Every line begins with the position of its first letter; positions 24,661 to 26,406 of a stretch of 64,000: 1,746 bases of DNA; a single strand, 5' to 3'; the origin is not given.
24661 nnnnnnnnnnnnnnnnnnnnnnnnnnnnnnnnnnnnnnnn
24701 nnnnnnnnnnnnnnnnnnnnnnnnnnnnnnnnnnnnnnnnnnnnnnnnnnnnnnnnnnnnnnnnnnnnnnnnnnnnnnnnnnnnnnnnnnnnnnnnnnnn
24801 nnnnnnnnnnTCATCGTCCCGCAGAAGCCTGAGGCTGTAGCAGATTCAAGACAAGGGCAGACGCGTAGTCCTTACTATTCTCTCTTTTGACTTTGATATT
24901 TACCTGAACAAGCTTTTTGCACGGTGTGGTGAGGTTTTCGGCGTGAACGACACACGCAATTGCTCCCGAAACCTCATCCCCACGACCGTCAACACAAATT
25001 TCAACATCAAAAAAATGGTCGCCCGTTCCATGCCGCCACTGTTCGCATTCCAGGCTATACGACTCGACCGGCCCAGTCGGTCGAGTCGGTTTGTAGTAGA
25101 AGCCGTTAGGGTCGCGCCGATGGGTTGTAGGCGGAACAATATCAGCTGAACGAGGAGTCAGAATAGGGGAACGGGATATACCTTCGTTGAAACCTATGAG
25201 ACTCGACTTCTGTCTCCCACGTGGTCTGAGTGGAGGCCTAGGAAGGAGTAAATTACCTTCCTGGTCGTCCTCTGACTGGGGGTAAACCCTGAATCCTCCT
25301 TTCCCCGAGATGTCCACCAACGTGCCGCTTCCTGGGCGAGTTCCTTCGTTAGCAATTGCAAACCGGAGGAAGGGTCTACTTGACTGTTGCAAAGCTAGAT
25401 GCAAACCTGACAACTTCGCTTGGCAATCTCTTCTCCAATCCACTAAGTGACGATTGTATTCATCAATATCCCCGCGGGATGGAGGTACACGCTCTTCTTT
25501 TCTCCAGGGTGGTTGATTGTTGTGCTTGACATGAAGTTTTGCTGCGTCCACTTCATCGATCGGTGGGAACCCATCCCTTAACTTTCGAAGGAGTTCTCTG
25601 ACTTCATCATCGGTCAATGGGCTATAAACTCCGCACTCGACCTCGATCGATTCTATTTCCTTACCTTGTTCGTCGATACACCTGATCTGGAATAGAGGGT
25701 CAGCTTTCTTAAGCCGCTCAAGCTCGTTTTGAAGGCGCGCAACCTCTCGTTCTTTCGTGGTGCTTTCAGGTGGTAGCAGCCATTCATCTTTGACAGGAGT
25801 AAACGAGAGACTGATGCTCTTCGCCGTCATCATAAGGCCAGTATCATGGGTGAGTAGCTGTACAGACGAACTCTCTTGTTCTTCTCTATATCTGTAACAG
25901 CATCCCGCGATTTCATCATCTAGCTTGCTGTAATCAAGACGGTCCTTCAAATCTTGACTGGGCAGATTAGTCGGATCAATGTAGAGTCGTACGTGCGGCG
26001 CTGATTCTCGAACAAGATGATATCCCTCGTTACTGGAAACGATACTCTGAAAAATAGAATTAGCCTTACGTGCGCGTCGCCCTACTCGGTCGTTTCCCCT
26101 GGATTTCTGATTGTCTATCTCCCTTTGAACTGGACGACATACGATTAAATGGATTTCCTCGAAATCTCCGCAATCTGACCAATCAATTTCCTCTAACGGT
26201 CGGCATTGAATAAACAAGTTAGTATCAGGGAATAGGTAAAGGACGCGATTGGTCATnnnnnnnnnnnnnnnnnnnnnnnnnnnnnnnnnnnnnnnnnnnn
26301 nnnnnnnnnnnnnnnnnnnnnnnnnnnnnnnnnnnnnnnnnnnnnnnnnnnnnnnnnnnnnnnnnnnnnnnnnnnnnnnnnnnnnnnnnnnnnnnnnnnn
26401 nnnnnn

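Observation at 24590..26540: A 1.7 kb low-GC insertion bracketed by an exact 50-nt duplication of the ctaG 3' end, with no recombinase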

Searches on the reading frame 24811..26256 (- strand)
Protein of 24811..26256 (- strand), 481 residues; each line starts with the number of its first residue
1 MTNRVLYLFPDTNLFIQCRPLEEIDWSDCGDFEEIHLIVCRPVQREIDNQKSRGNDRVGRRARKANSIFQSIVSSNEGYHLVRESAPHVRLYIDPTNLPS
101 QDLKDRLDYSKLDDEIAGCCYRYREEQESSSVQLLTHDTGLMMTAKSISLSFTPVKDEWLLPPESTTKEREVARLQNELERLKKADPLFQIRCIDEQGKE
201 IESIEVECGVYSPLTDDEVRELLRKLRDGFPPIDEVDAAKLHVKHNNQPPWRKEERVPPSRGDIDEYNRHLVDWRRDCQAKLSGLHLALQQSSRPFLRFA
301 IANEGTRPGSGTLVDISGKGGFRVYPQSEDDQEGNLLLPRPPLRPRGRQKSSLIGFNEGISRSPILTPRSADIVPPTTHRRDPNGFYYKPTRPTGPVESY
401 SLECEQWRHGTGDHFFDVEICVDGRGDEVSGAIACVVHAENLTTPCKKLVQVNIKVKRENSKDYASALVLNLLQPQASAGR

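Call 7: search_protein_families(library=pfam, proteins=[window:24811-26256:-], max_evalue=0.01)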
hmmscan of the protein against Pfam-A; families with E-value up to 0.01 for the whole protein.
window:24811-26256:- (481 aa): 1 family
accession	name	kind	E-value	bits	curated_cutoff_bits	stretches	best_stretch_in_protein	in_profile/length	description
PF13638.12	PIN_4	-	5.7e-14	53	21.9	1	11-150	4-126/132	PIN domain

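Call 8: search_protein_families(library=padloc, proteins=[window:24811-26256:-], max_evalue=1)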
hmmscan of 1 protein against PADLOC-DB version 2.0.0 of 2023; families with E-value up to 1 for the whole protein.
window:24811-26256:- (481 aa): 0 families

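Call 9: search_protein_families(library=ncbifam, proteins=[window:24811-26256:-], max_evalue=0.1)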
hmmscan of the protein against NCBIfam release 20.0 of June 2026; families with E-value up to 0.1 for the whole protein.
window:24811-26256:- (481 aa): 0 families

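Call 11: find_homologous_proteins(query=window:24811-26256:-)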
Query window:24811-26256:- (481 aa): 664 proteins with E <= 0.001 among 8000 candidates; the best 120 are listed.
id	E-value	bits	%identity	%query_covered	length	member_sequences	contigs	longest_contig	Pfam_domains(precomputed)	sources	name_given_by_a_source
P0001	0.0e+0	1117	100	100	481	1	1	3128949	PF13638.13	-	-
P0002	5.0e-238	809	73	100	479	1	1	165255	PF13638.13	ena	-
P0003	5.0e-197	674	62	100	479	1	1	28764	PF13638.13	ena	-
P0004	8.0e-142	492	48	98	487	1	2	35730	PF13638.13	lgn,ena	-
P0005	3.5e-139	483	48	98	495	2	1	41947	PF13638.13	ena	-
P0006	1.5e-137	477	47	98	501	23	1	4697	PF13638.13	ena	-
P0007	3.5e-137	476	48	98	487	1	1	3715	PF13638.13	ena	-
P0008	9.6e-137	475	48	98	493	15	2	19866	PF13638.13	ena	-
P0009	1.7e-136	474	49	98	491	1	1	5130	PF13638.13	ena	-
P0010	4.5e-136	473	46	98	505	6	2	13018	PF13638.13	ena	-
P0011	7.9e-136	472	46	98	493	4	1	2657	PF13638.13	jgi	jgi:hypothetical protein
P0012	1.6e-135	471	48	98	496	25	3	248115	PF13638.13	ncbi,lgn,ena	-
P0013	1.9e-134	467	44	98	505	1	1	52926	PF13638.13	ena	-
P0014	7.6e-134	465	47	98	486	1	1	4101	PF13638.13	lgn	-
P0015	1.1e-133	465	46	98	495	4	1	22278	PF13638.13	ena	-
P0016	2.2e-133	464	47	98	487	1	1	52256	PF13638.13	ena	-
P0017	3.9e-133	463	47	98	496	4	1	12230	PF13638.13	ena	-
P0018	4.0e-133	463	46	98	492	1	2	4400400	PF13638.13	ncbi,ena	-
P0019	4.5e-133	463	46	99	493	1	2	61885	PF13638.13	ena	-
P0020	6.5e-133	462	47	98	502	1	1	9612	PF13638.13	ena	-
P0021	6.7e-133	462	45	98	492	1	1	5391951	PF13638.13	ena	-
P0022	1.1e-132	461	44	98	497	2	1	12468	PF13638.13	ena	-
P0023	4.7e-132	459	47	98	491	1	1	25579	PF13638.13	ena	-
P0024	1.0e-131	458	46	98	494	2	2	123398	PF13638.13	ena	-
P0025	2.2e-131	457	46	98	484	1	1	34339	PF13638.13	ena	-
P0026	3.6e-131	456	45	96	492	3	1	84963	PF13638.13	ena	-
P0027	3.7e-131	456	45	98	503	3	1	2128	PF13638.13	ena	-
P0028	4.2e-131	456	46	98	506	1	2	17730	PF13638.13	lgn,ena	-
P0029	6.4e-131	456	44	98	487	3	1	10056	PF13638.13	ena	-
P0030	7.1e-131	455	45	99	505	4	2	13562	PF13638.13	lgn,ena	-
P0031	1.1e-130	455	47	99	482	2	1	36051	PF13638.13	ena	-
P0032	1.1e-130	455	45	98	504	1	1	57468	PF13638.13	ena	-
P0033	1.1e-130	455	45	99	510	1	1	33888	PF13638.13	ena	-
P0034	2.6e-130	454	45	100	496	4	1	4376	PF13638.13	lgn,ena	-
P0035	2.6e-130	454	46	98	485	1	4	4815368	PF13638.13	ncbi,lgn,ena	-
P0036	3.0e-130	453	45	98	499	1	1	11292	PF13638.13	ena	-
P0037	3.5e-130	453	43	98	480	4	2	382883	PF13638.13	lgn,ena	-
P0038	7.1e-130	452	46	98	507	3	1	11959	PF13638.13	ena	-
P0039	7.1e-130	452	42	98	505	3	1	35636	PF13638.13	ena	-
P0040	7.3e-130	452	43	98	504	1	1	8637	PF13638.13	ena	-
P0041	1.1e-129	452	43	98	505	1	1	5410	PF13638.13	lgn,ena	-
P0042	1.2e-129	451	47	98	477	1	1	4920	PF13638.13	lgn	-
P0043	2.4e-129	450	46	98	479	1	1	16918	PF13638.13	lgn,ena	-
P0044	3.8e-129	450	45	98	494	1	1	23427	PF13638.13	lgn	-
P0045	3.8e-129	450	44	98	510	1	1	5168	PF13638.13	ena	-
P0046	4.9e-129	449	47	98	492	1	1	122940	PF13638.13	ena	-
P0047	1.0e-128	448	46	97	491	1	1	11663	PF13638.13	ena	-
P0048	3.4e-128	447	46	98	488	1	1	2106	PF13638.13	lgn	-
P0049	3.4e-128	447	44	98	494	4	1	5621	PF13638.13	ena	-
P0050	4.2e-128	446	45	98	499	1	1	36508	PF13638.13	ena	-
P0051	4.2e-128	446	46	98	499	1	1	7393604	PF13638.13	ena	-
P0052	4.4e-128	446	45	98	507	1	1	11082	PF13638.13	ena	-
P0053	5.2e-128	446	44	98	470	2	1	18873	PF13638.13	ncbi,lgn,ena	-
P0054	5.5e-128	446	46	98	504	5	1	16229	PF13638.13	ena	-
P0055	5.7e-128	446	43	98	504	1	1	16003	PF13638.13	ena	-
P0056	6.2e-128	446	47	98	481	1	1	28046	PF13638.13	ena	-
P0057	6.7e-128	446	45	97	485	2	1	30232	PF13638.13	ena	-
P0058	9.5e-128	445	45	98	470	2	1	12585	PF13638.13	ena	-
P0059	1.3e-127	445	45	96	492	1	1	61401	PF13638.13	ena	-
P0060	1.1e-126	442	41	99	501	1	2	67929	PF13638.13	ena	-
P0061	5.0e-126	439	45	98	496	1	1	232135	PF13638.13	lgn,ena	-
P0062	7.2e-126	439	45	99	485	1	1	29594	PF13638.13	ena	-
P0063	1.2e-125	438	42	97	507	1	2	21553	PF13638.13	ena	-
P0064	1.3e-125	438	45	98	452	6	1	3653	PF13638.13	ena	-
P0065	2.3e-125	437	45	99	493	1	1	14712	PF13638.13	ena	-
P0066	2.5e-125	437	44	99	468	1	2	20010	PF13638.13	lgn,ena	-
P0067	2.9e-125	437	44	98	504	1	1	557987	PF13638.13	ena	-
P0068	6.2e-125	436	44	97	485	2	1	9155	PF13638.13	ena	-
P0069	1.5e-124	435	45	98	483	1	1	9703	PF13638.13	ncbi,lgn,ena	-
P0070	1.7e-124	434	44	98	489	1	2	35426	PF13638.13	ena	-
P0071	2.4e-124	434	46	98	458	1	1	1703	PF13638.13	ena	-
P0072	2.6e-124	434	43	98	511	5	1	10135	PF13638.13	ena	-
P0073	3.5e-124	433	43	98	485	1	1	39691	PF13638.13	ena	-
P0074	1.2e-123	432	45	99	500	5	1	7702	PF13638.13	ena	-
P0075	1.4e-123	431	46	95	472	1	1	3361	PF13638.13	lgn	-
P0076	2.3e-123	431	44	98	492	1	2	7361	PF13638.13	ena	-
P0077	2.8e-123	430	44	98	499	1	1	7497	PF13638.13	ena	-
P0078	2.8e-123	430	45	98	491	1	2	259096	PF13638.13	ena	-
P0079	4.5e-123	430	44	99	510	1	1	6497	PF13638.13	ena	-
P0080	6.5e-123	429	43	97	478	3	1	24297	PF13638.13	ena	-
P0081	6.6e-123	429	44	98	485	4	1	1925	PF13638.13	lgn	-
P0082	6.8e-123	429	45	98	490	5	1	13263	PF13638.13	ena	-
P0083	1.9e-122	428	44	95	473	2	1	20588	PF13638.13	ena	-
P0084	2.3e-122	427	44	98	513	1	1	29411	PF13638.13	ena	-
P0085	3.8e-122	427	43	98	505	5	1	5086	PF13638.13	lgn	-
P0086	4.7e-122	426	43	98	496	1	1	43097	PF13638.13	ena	-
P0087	7.1e-122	426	42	98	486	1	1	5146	PF13638.13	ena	-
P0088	1.4e-121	425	44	98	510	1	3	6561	PF13638.13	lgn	-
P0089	1.5e-121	425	43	98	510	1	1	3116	PF13638.13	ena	-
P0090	2.0e-121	424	43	99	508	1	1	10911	PF13638.13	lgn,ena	-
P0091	2.1e-121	424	43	98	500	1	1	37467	PF13638.13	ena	-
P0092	3.6e-121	423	42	98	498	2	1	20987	PF13638.13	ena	-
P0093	5.5e-121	423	45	98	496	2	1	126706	PF13638.13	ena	-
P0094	6.6e-121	423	45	99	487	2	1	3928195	PF13638.13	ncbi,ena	-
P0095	8.7e-121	422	43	98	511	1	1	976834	PF13638.13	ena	-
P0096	1.1e-120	422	43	98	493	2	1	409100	PF13638.13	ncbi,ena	-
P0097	1.2e-120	422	44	98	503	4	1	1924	PF13638.13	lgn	-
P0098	1.8e-120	421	44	98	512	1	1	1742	PF13638.13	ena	-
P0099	2.4e-120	421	44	98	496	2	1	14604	PF13638.13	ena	-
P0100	3.4e-120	420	44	99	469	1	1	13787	PF13638.13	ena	-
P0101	3.7e-120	420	42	99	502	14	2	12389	PF13638.13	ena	-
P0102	5.2e-120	420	41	97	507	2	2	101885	PF13638.13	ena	-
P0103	9.3e-120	419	41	98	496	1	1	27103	PF13638.13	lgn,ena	-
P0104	9.7e-120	419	45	96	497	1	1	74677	PF13638.13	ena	-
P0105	9.9e-120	419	44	98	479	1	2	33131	PF13638.13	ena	-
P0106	1.4e-119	418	42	99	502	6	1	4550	PF13638.13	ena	-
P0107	3.0e-119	417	43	98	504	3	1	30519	PF13638.13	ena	-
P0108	3.7e-119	417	44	98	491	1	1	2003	PF13638.13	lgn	-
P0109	4.7e-119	416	42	98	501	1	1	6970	PF13638.13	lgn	-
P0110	1.0e-118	415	44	98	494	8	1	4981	PF13638.13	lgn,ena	-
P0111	1.1e-118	415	42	99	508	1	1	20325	PF13638.13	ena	-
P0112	1.8e-118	415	44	98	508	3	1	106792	PF13638.13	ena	-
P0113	2.3e-118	414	43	98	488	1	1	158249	PF13638.13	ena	-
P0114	2.4e-118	414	46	98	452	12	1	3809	PF13638.13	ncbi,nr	ncbi:MAG: PIN domain-containing protein [Candidatus Poribacteria bacterium]|nr:PIN domain-containing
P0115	2.9e-118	414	43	98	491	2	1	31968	PF13638.13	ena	-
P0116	3.6e-118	414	42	98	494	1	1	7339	PF13638.13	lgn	-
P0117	7.4e-118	413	44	98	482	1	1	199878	PF13638.13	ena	-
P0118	7.9e-118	412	41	98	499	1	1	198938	PF13638.13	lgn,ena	-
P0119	9.5e-118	412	43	98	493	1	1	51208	PF13638.13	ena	-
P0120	1.1e-117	412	43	98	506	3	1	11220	PF13638.13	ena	-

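Call 12: find_encoding_contigs(protein=P0002, flank=8000, max_places=3)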
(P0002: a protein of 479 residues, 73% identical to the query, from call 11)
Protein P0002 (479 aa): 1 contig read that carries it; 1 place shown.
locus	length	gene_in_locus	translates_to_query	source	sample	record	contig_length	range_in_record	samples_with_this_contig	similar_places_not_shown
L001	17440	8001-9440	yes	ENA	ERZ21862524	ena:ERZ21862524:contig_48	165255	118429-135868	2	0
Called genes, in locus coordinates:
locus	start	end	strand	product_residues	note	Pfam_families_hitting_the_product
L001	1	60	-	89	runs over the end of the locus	PF00106:adh_short, PF13561:adh_short_C2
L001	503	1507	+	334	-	PF02628:COX15-CtaA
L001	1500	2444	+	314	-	PF01040:UbiA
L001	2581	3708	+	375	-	PF02790:COX2_TM, PF00116:COX2, PF00034:Cytochrom_C (weak)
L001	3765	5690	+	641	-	PF00115:COX1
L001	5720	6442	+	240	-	PF00510:COX3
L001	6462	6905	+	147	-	PF03626:COX4_pro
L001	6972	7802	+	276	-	PF09678:Caa3_CtaG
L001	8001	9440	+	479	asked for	PF13638:PIN_4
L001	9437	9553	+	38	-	-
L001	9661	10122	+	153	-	-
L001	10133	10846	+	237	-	PF00578:AhpC-TSA, PF02630:SCO1-SenC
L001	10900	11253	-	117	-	PF00453:Ribosomal_L20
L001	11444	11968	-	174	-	PF05198:IF3_N, PF00707:IF3_C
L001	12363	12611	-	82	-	PF07704:PSK_trans_fac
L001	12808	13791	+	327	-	PF25852:DUF6242_C (faint), PF02012:BNR (faint), PF14870:PSII_BNR (faint), PF15899:BNR_6 (faint), PF15902:Sortilin-Vps10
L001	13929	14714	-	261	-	-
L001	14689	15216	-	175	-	PF11290:DUF3090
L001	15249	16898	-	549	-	PF02776:TPP_enzyme_N, PF00205:TPP_enzyme_M, PF02775:TPP_enzyme_C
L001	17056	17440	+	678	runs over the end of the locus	PF22745:Nlig-Ia, PF01653:DNA_ligase_aden, PF03120:OB_DNA_ligase, PF03119:DNA_ligase_ZBD, PF00633:HHH (faint), PF12826:HHH_2, PF14520:HHH_5 (weak), PF00533:BRCT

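Call 13: find_encoding_contigs(protein=P0003, flank=8000, max_places=3)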
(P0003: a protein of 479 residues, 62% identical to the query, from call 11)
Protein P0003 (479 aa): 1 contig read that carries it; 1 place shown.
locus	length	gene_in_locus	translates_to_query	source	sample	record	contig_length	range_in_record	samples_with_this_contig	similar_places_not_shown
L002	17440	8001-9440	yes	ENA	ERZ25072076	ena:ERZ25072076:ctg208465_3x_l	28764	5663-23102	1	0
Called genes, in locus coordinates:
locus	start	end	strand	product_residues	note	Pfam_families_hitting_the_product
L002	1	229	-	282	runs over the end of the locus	PF00106:adh_short, PF08659:KR, PF13561:adh_short_C2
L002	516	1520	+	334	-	PF02628:COX15-CtaA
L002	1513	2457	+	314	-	PF01040:UbiA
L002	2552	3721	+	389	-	PF02790:COX2_TM, PF00116:COX2, PF00034:Cytochrom_C (weak)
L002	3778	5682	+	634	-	PF00115:COX1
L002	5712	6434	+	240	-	PF00510:COX3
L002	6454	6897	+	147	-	PF03626:COX4_pro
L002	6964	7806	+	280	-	PF09678:Caa3_CtaG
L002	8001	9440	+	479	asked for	PF13638:PIN_4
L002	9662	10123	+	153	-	-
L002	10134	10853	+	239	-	PF00578:AhpC-TSA (weak), PF02630:SCO1-SenC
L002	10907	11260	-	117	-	PF00453:Ribosomal_L20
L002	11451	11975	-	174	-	PF05198:IF3_N, PF00707:IF3_C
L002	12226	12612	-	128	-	PF01850:PIN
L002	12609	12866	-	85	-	PF07704:PSK_trans_fac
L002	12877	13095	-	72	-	-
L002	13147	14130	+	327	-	PF13088:BNR_2 (faint), PF25852:DUF6242_C (faint), PF02012:BNR (faint), PF14870:PSII_BNR (faint), PF15902:Sortilin-Vps10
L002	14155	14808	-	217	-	PF01066:CDP-OH_P_transf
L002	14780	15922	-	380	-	PF13439:Glyco_transf_4, PF13579:Glyco_trans_4_4, PF20706:GT4-conflict, PF00534:Glycos_transf_1, PF13692:Glyco_trans_1_4, PF13524:Glyco_trans_1_2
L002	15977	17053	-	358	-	PF01658:Inos-1-P_synth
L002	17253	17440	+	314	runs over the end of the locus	PF00156:Pribosyltran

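Call 32: find_related_loci(query=A2, collection=metagenome_contigs, flank=4000)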
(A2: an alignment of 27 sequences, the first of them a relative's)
Query A2 (481 aa) in metagenome_contigs; peptide patterns used: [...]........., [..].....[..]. (x = any residue, [..] = any of these).
297 stretches matched a pattern; 78 encode a relative of the query (tblastn E <= 1e-3); 77 distinct loci.
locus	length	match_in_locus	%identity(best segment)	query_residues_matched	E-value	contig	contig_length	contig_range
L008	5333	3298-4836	39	1-474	2e-114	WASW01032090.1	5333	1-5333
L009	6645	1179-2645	41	1-476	1e-107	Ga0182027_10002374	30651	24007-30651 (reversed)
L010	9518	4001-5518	39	1-473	1e-107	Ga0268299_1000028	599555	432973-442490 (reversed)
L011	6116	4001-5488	39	1-474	2e-107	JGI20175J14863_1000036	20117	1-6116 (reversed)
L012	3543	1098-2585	39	1-474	2e-109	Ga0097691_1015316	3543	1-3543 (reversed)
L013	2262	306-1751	40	4-473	9e-112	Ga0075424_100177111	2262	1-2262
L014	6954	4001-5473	38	1-473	2e-106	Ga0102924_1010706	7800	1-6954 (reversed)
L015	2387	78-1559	39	4-469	9e-110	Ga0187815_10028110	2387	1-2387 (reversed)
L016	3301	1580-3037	41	1-472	5e-106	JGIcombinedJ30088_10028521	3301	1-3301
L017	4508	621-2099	38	1-472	2e-104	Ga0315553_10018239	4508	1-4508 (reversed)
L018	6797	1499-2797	41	5-472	2e-103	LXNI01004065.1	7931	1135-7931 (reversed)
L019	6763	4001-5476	37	2-473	5e-97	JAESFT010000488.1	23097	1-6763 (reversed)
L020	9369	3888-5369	38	1-472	1e-96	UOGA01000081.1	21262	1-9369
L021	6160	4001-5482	37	1-481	2e-96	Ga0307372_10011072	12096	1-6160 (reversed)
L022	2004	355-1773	39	4-473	1e-100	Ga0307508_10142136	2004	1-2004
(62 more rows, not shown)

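Call 50: find_related_loci(query=A2, collection=viral_contigs, flank=6000)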
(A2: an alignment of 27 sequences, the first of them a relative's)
Query A2 (481 aa) in viral_contigs; peptide patterns used: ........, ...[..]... (x = any residue, [..] = any of these).
67 stretches matched a pattern, but none encodes a relative of the query by tblastn (E <= 1e-3).

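Call 62: predict_structure(alignment_id=A2)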
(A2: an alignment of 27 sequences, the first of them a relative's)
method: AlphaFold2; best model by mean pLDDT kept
length: 481 residues; sequences in the alignment: 27
mean_pLDDT: 83.7   pTM: 0.51
mean pLDDT of the five models: 83.7, 83.3, 82.8, 82.4, 81.7
residues with pLDDT >= 90: 268; 70-90: 137; 50-70: 37; < 50: 39
segments of 3 or more residues with pLDDT < 50: 351-378, 477-481
pLDDT, mean of each block of 10 residues (from residue 1): 82 93 87 92 93 85 94 90 91 87 92 94 89 93 93 92 72 81 80 91 91 93 92 76 53 62 89 93 91 90 90 96 84 73 72 38 37 44 88 93 92 93 89 96 93 92 92 62 28
secondary structure, 60 per line:
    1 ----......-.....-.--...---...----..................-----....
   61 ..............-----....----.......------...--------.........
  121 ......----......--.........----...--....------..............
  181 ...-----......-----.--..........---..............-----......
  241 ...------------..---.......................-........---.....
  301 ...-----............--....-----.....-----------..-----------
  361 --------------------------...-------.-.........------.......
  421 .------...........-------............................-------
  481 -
elements in order: E5-10 H12-16 E34-40 H41-51 H57-74 E80-83 E88-94 H112-126 E131-136 H139-147 E152-154 H167-183 E189-194 E203-212 H216-229 H235-243 H261-283 H285-292 E296-303 E309-320 E323-326 H332-336 E387-389 E399-407 E414-421 E428-438 E446-460 H461-473

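Call 64: search_solved_structures(query=A2, max_evalue=1)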
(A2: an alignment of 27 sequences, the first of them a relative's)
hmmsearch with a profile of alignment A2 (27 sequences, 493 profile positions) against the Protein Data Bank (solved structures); distinct sequences matched with E-value up to 1: 2.
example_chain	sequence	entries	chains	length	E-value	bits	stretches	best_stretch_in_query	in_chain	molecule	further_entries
4ap8_A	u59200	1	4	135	0.2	13.9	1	202-235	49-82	MOLYBDOPTERIN SYNTHASE CATALYTIC SUBUNIT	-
5mpo_C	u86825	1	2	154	0.23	13.7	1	202-235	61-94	Molybdopterin synthase catalytic subunit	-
